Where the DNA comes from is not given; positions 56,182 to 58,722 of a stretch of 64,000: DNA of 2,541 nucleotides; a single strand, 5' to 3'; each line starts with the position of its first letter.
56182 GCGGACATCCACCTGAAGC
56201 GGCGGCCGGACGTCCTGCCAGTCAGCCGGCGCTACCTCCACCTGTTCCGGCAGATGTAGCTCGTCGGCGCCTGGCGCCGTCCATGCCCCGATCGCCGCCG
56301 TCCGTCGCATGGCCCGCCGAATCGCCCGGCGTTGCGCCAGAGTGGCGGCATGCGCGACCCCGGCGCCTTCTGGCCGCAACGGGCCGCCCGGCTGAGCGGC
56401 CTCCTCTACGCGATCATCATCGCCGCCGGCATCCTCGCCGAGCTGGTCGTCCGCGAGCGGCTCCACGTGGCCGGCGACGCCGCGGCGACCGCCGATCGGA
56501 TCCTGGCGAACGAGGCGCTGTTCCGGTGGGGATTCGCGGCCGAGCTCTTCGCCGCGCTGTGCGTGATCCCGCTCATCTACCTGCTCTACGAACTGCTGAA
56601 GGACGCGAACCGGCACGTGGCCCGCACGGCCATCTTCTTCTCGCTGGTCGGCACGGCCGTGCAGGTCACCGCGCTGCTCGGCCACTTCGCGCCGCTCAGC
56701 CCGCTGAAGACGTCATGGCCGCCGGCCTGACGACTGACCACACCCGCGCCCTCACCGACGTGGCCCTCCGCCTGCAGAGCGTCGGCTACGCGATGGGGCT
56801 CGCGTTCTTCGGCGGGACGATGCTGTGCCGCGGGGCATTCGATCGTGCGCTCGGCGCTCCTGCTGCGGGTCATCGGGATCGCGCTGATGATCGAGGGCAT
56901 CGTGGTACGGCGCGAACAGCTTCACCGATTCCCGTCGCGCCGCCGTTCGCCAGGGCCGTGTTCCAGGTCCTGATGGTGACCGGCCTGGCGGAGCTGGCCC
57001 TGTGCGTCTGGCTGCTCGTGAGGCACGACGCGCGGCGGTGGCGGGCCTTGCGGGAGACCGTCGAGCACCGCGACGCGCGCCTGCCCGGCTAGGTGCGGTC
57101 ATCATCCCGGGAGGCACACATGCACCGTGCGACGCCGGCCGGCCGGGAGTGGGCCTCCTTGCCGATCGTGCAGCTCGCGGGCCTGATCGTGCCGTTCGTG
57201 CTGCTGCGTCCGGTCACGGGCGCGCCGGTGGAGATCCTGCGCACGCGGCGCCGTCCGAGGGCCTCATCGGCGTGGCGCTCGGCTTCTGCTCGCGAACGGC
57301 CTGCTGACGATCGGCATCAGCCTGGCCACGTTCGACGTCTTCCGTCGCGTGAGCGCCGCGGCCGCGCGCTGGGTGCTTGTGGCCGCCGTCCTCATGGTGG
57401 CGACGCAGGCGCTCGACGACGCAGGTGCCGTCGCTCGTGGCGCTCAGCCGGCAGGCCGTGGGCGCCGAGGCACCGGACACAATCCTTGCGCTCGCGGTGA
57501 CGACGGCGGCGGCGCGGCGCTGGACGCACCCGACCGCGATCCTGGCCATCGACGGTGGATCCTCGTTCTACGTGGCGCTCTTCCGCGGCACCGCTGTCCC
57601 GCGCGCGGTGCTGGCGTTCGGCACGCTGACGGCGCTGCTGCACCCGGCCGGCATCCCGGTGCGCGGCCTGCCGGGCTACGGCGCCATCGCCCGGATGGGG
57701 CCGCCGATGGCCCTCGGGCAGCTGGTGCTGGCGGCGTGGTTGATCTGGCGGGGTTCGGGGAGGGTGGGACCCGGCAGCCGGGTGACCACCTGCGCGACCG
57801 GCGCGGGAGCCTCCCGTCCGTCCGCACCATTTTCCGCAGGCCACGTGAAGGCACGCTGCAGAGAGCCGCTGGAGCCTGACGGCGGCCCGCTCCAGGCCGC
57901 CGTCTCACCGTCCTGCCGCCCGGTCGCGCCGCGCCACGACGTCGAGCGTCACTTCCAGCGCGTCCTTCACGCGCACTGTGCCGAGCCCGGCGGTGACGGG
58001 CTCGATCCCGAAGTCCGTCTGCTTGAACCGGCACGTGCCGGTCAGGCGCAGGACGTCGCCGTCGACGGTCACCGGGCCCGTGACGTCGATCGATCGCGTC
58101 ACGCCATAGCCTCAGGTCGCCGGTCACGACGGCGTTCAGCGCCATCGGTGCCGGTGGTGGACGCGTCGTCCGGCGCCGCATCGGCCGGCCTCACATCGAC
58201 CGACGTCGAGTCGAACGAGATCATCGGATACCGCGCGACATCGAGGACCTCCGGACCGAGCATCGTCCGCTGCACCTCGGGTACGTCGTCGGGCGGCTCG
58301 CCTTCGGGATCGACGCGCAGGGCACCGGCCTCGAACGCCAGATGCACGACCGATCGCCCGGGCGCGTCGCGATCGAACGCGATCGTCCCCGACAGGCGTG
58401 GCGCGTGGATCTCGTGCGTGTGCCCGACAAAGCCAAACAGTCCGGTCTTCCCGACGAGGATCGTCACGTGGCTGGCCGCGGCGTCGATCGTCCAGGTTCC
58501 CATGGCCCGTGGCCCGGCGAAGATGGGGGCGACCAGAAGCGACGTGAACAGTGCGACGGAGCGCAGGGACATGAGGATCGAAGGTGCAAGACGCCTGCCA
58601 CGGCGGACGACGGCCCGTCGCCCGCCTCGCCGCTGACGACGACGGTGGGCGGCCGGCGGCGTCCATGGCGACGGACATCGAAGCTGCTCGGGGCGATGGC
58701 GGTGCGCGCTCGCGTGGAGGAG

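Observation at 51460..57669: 650-bp diverged direct repeat carrying a DUF4386 gene: the intact copy sits in a chimeric context, the native-context copy is broken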

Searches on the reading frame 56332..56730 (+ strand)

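Call 6: search_protein_families(library=pfam, proteins=[window:56332-56730:+], max_evalue=0.01)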
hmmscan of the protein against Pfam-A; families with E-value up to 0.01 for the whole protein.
window:56332-56730:+ (132 aa): 1 family
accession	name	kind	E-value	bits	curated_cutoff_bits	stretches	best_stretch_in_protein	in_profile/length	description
PF14329.11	DUF4386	-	1.3e-26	94.3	27.6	1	22-128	2-108/210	Domain of unknown function (DUF4386)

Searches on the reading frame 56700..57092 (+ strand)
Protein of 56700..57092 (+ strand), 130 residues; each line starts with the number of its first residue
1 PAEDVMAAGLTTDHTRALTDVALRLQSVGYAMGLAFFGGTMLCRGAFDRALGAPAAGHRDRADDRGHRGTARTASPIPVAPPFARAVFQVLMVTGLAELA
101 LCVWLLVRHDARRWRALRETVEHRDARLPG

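Call 6: search_protein_families(library=pfam, proteins=[window:56700-57092:+], max_evalue=0.01)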
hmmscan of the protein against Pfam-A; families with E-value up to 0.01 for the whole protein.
window:56700-57092:+ (130 aa): 1 family
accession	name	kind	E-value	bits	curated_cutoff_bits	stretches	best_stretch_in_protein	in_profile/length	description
PF14329.11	DUF4386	-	0.0059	17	27.6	0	87-108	187-209/210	Domain of unknown function (DUF4386)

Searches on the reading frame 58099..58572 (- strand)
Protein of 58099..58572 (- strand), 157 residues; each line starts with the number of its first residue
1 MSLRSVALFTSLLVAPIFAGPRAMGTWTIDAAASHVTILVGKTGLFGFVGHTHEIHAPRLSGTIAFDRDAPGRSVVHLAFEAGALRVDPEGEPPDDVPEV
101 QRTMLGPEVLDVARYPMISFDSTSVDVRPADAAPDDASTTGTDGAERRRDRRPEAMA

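Call 6: search_protein_families(library=pfam, proteins=[window:58099-58572:-], max_evalue=0.01)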
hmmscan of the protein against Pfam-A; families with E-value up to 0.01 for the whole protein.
window:58099-58572:- (157 aa): 1 family
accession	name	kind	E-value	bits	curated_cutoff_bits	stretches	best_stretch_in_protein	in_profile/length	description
PF04264.18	YceI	-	6.2e-08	33.6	23.7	1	27-127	1-88/150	YceI-like domain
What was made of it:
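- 57905..58572 (-): YceI-family gene split by a frameshift near 58100-58145. GenBank annotates only the 157-aa N-terminal part as MEZ5318566. Pfam YceI covers profile positions 1-88 of 150 only (call 6).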
